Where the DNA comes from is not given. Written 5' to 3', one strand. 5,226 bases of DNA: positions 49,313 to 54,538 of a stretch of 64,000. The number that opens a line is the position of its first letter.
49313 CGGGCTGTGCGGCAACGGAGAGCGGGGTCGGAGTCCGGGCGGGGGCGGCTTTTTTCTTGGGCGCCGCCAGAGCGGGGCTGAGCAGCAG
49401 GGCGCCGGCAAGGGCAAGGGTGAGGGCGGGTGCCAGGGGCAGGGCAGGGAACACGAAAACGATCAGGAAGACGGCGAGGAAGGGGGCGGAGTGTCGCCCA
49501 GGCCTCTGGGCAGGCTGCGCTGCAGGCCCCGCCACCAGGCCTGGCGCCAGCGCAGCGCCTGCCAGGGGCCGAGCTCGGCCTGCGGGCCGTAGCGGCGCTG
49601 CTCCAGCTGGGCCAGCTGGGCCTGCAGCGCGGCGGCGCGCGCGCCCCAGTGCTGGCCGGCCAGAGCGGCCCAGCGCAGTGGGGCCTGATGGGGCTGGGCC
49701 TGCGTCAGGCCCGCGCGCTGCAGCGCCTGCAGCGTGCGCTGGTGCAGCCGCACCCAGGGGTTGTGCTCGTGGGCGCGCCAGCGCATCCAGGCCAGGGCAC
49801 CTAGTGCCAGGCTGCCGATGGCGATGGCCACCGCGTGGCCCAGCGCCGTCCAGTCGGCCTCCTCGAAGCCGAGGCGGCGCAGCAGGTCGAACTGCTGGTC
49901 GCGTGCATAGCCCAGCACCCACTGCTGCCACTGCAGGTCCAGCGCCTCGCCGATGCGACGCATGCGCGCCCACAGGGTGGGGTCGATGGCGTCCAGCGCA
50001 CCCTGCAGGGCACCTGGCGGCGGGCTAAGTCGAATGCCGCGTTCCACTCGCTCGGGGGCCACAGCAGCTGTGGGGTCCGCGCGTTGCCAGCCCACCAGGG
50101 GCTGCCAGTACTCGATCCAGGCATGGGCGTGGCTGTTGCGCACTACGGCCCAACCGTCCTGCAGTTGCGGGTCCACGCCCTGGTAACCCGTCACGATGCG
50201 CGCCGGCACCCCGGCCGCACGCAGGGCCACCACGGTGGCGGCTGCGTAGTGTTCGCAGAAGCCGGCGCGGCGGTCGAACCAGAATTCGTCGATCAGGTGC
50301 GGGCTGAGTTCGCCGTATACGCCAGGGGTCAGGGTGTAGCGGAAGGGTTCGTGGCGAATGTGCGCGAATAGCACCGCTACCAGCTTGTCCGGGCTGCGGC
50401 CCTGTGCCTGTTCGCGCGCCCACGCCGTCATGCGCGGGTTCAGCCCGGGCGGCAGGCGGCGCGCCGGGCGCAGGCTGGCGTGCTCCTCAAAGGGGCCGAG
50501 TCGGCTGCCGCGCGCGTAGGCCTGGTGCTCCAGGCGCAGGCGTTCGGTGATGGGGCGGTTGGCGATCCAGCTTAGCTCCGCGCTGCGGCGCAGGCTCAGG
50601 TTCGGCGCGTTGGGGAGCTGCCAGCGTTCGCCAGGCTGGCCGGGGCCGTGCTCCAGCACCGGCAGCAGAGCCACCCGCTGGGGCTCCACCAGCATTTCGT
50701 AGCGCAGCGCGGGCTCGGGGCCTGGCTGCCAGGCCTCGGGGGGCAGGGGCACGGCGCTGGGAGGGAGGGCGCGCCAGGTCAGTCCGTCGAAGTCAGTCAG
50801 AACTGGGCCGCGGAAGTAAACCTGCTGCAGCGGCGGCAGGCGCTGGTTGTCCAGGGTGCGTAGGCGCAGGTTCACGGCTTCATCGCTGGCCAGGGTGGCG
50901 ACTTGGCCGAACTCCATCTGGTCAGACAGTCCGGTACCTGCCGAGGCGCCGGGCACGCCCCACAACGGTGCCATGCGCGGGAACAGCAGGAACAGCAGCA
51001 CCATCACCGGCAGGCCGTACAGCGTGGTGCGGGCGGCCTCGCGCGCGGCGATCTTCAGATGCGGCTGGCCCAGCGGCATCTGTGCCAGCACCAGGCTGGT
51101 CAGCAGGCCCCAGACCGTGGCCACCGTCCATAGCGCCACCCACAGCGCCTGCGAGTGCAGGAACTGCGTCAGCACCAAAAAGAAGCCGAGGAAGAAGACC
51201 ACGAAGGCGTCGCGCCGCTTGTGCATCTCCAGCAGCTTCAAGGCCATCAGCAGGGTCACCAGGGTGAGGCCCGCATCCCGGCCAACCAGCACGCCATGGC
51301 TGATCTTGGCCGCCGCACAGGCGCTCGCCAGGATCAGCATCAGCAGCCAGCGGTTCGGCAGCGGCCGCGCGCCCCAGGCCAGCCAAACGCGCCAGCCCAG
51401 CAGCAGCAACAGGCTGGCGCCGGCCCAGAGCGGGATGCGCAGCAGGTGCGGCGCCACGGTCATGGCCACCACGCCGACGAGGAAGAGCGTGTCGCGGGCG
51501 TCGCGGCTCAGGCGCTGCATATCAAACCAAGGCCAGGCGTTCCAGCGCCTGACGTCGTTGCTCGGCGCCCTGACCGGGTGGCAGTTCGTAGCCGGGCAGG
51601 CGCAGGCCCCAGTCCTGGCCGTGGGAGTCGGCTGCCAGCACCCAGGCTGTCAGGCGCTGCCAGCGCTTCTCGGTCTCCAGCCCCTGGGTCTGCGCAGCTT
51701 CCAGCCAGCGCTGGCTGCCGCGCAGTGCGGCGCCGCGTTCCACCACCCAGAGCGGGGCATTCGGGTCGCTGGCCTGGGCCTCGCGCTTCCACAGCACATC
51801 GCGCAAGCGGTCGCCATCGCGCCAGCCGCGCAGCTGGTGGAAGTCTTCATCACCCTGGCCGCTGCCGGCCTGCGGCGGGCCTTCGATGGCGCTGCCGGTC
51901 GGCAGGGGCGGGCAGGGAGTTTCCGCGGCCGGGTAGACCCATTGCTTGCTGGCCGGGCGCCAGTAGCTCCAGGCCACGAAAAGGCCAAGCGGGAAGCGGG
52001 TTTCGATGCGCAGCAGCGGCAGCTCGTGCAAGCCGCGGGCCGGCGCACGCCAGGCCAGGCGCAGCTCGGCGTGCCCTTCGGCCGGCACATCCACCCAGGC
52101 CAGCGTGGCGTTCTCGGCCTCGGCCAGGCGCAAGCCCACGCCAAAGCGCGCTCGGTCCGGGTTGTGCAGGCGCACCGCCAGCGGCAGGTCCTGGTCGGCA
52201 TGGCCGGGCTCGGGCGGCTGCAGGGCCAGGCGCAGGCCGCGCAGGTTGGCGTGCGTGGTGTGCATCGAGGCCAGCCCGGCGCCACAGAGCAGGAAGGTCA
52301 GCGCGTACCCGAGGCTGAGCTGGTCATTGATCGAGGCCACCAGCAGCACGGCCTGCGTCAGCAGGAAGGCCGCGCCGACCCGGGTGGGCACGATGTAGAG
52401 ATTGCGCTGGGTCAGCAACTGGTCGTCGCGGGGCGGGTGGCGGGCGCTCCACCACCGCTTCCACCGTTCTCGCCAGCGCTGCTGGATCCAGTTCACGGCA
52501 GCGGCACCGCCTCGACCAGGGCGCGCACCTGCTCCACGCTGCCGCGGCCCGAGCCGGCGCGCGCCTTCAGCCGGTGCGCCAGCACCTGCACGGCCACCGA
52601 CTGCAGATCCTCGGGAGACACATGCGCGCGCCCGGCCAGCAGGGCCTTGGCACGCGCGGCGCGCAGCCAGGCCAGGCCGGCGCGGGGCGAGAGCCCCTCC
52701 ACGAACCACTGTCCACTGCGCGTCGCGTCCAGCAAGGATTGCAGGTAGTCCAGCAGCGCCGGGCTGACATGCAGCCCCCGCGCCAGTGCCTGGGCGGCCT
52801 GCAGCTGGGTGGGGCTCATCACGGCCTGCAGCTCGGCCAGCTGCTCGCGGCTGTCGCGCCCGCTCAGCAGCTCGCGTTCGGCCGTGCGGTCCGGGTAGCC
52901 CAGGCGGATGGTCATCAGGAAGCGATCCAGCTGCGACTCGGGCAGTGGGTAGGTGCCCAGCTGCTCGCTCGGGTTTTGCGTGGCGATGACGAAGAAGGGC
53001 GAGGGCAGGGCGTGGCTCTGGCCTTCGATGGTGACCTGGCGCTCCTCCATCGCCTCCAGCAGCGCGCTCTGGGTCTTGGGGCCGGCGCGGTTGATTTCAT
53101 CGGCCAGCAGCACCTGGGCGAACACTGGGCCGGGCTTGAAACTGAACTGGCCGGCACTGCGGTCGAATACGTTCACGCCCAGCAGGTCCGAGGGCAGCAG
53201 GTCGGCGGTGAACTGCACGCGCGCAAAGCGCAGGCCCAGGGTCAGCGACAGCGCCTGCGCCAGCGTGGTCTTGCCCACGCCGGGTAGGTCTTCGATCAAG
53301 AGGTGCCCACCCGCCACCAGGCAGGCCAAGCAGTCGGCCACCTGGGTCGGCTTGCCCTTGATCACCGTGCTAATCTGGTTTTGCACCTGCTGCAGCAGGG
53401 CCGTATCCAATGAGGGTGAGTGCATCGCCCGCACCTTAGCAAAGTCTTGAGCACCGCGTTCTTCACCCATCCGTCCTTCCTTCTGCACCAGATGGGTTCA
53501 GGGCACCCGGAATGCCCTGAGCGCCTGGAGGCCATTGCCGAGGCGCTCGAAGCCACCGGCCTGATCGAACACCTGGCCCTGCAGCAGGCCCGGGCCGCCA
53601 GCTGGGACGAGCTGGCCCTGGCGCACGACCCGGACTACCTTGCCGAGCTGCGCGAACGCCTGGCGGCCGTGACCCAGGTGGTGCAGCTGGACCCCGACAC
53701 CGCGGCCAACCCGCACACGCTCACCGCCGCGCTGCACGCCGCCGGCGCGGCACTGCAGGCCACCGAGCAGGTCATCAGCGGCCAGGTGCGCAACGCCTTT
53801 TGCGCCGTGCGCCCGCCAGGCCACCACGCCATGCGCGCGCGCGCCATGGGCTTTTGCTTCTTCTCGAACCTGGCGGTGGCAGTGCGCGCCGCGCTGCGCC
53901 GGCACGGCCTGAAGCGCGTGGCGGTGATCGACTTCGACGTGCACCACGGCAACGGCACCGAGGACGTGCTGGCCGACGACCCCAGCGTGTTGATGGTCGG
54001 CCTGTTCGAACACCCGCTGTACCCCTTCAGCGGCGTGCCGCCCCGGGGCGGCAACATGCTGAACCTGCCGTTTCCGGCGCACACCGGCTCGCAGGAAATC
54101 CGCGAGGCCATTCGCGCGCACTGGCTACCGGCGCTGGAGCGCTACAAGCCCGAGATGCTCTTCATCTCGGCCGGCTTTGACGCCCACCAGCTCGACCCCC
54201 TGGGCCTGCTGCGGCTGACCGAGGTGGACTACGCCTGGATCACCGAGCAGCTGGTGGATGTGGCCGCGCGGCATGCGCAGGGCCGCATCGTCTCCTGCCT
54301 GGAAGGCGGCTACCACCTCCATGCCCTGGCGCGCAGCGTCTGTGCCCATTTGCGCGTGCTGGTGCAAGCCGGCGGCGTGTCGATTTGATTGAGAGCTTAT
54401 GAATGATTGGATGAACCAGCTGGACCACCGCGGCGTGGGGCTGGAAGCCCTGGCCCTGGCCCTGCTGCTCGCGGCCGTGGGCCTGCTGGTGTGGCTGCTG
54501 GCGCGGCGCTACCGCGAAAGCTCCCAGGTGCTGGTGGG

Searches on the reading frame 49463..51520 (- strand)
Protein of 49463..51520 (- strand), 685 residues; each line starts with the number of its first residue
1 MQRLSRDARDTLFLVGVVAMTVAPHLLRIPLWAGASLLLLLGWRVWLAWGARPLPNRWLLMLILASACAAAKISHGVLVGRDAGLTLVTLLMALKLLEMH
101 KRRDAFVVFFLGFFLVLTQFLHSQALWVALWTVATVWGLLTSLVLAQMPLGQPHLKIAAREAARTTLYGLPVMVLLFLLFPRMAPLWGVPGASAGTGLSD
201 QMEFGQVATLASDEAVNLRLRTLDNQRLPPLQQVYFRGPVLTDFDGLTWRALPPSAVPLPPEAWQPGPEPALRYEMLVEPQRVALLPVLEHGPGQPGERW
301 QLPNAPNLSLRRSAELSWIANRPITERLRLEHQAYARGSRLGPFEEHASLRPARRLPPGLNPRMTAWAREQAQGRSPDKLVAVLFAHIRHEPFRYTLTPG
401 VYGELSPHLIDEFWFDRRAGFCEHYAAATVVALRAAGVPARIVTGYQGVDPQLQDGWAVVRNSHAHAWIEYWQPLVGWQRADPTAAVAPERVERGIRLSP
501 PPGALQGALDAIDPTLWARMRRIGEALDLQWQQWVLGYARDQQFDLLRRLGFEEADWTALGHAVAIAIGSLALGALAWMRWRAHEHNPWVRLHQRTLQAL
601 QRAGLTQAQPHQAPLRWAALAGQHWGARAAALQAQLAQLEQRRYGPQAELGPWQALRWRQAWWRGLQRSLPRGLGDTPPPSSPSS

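Call 50: search_protein_families(library=pfam, proteins=[window:49463-51520:-], max_evalue=0.00001)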
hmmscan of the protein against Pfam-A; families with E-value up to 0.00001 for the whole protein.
window:49463-51520:- (685 aa): 2 families
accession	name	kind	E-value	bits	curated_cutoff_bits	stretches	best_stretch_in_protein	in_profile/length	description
PF11992.13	TgpA_N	-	1.5e-53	182.4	30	1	14-329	2-321/333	TgpA N-terminal domain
PF01841.26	Transglut_core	-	3.5e-16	59.8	23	1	367-483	3-108/108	Transglutaminase-like superfamily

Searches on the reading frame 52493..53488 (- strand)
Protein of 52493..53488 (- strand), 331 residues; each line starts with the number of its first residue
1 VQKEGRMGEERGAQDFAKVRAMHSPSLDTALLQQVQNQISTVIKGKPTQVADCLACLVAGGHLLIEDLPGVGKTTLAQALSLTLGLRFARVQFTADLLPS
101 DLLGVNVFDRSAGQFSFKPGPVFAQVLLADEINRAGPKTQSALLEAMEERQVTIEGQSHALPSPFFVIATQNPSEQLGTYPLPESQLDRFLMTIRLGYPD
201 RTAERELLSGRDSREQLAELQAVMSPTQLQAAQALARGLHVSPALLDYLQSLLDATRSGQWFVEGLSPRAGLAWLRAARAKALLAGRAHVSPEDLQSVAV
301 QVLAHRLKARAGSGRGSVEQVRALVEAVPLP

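Call 51: search_protein_families(library=pfam, proteins=[window:52493-53488:-], max_evalue=0.00001)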
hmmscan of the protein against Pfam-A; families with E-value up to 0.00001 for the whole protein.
window:52493-53488:- (331 aa): 5 families
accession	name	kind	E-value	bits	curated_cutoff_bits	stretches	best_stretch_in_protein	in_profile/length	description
PF07726.17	AAA_3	-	1.7e-62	209.6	27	1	62-192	1-131/131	ATPase family associated with various cellular activities (AAA)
PF17863.7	AAA_lid_2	-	1.1e-16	60.8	22.7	1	265-311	12-60/74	AAA lid domain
PF07728.20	AAA_5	-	3.4e-13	50.2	22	1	68-190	7-139/139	AAA domain (dynein-related subfamily)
PF20030.5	bpMoxR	-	1.2e-06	28.2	27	1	32-228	3-199/205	MoxR domain in the MoxR-vWA-beta-propeller ternary systems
PF00004.35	AAA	-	2.9e-06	28.2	21.2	1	69-177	7-114/131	ATPase family associated with various cellular activities (AAA)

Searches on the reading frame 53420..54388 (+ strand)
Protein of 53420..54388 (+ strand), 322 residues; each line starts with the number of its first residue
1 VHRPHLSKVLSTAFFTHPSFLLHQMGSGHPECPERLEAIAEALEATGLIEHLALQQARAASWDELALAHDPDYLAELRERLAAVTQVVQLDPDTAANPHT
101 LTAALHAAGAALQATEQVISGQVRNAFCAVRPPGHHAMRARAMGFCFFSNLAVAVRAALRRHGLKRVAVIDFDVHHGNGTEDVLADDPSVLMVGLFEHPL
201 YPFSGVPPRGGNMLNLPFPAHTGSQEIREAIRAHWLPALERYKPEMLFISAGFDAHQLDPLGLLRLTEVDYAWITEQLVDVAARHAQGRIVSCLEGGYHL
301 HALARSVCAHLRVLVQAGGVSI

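Call 51: search_protein_families(library=pfam, proteins=[window:53420-54388:+], max_evalue=0.00001)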
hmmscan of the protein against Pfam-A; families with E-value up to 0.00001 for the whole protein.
window:53420-54388:+ (322 aa): 1 family
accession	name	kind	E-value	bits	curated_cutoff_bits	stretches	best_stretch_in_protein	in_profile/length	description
PF00850.24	Hist_deacetyl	-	8.1e-89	298.3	27.9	1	29-314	1-298/298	Histone deacetylase domain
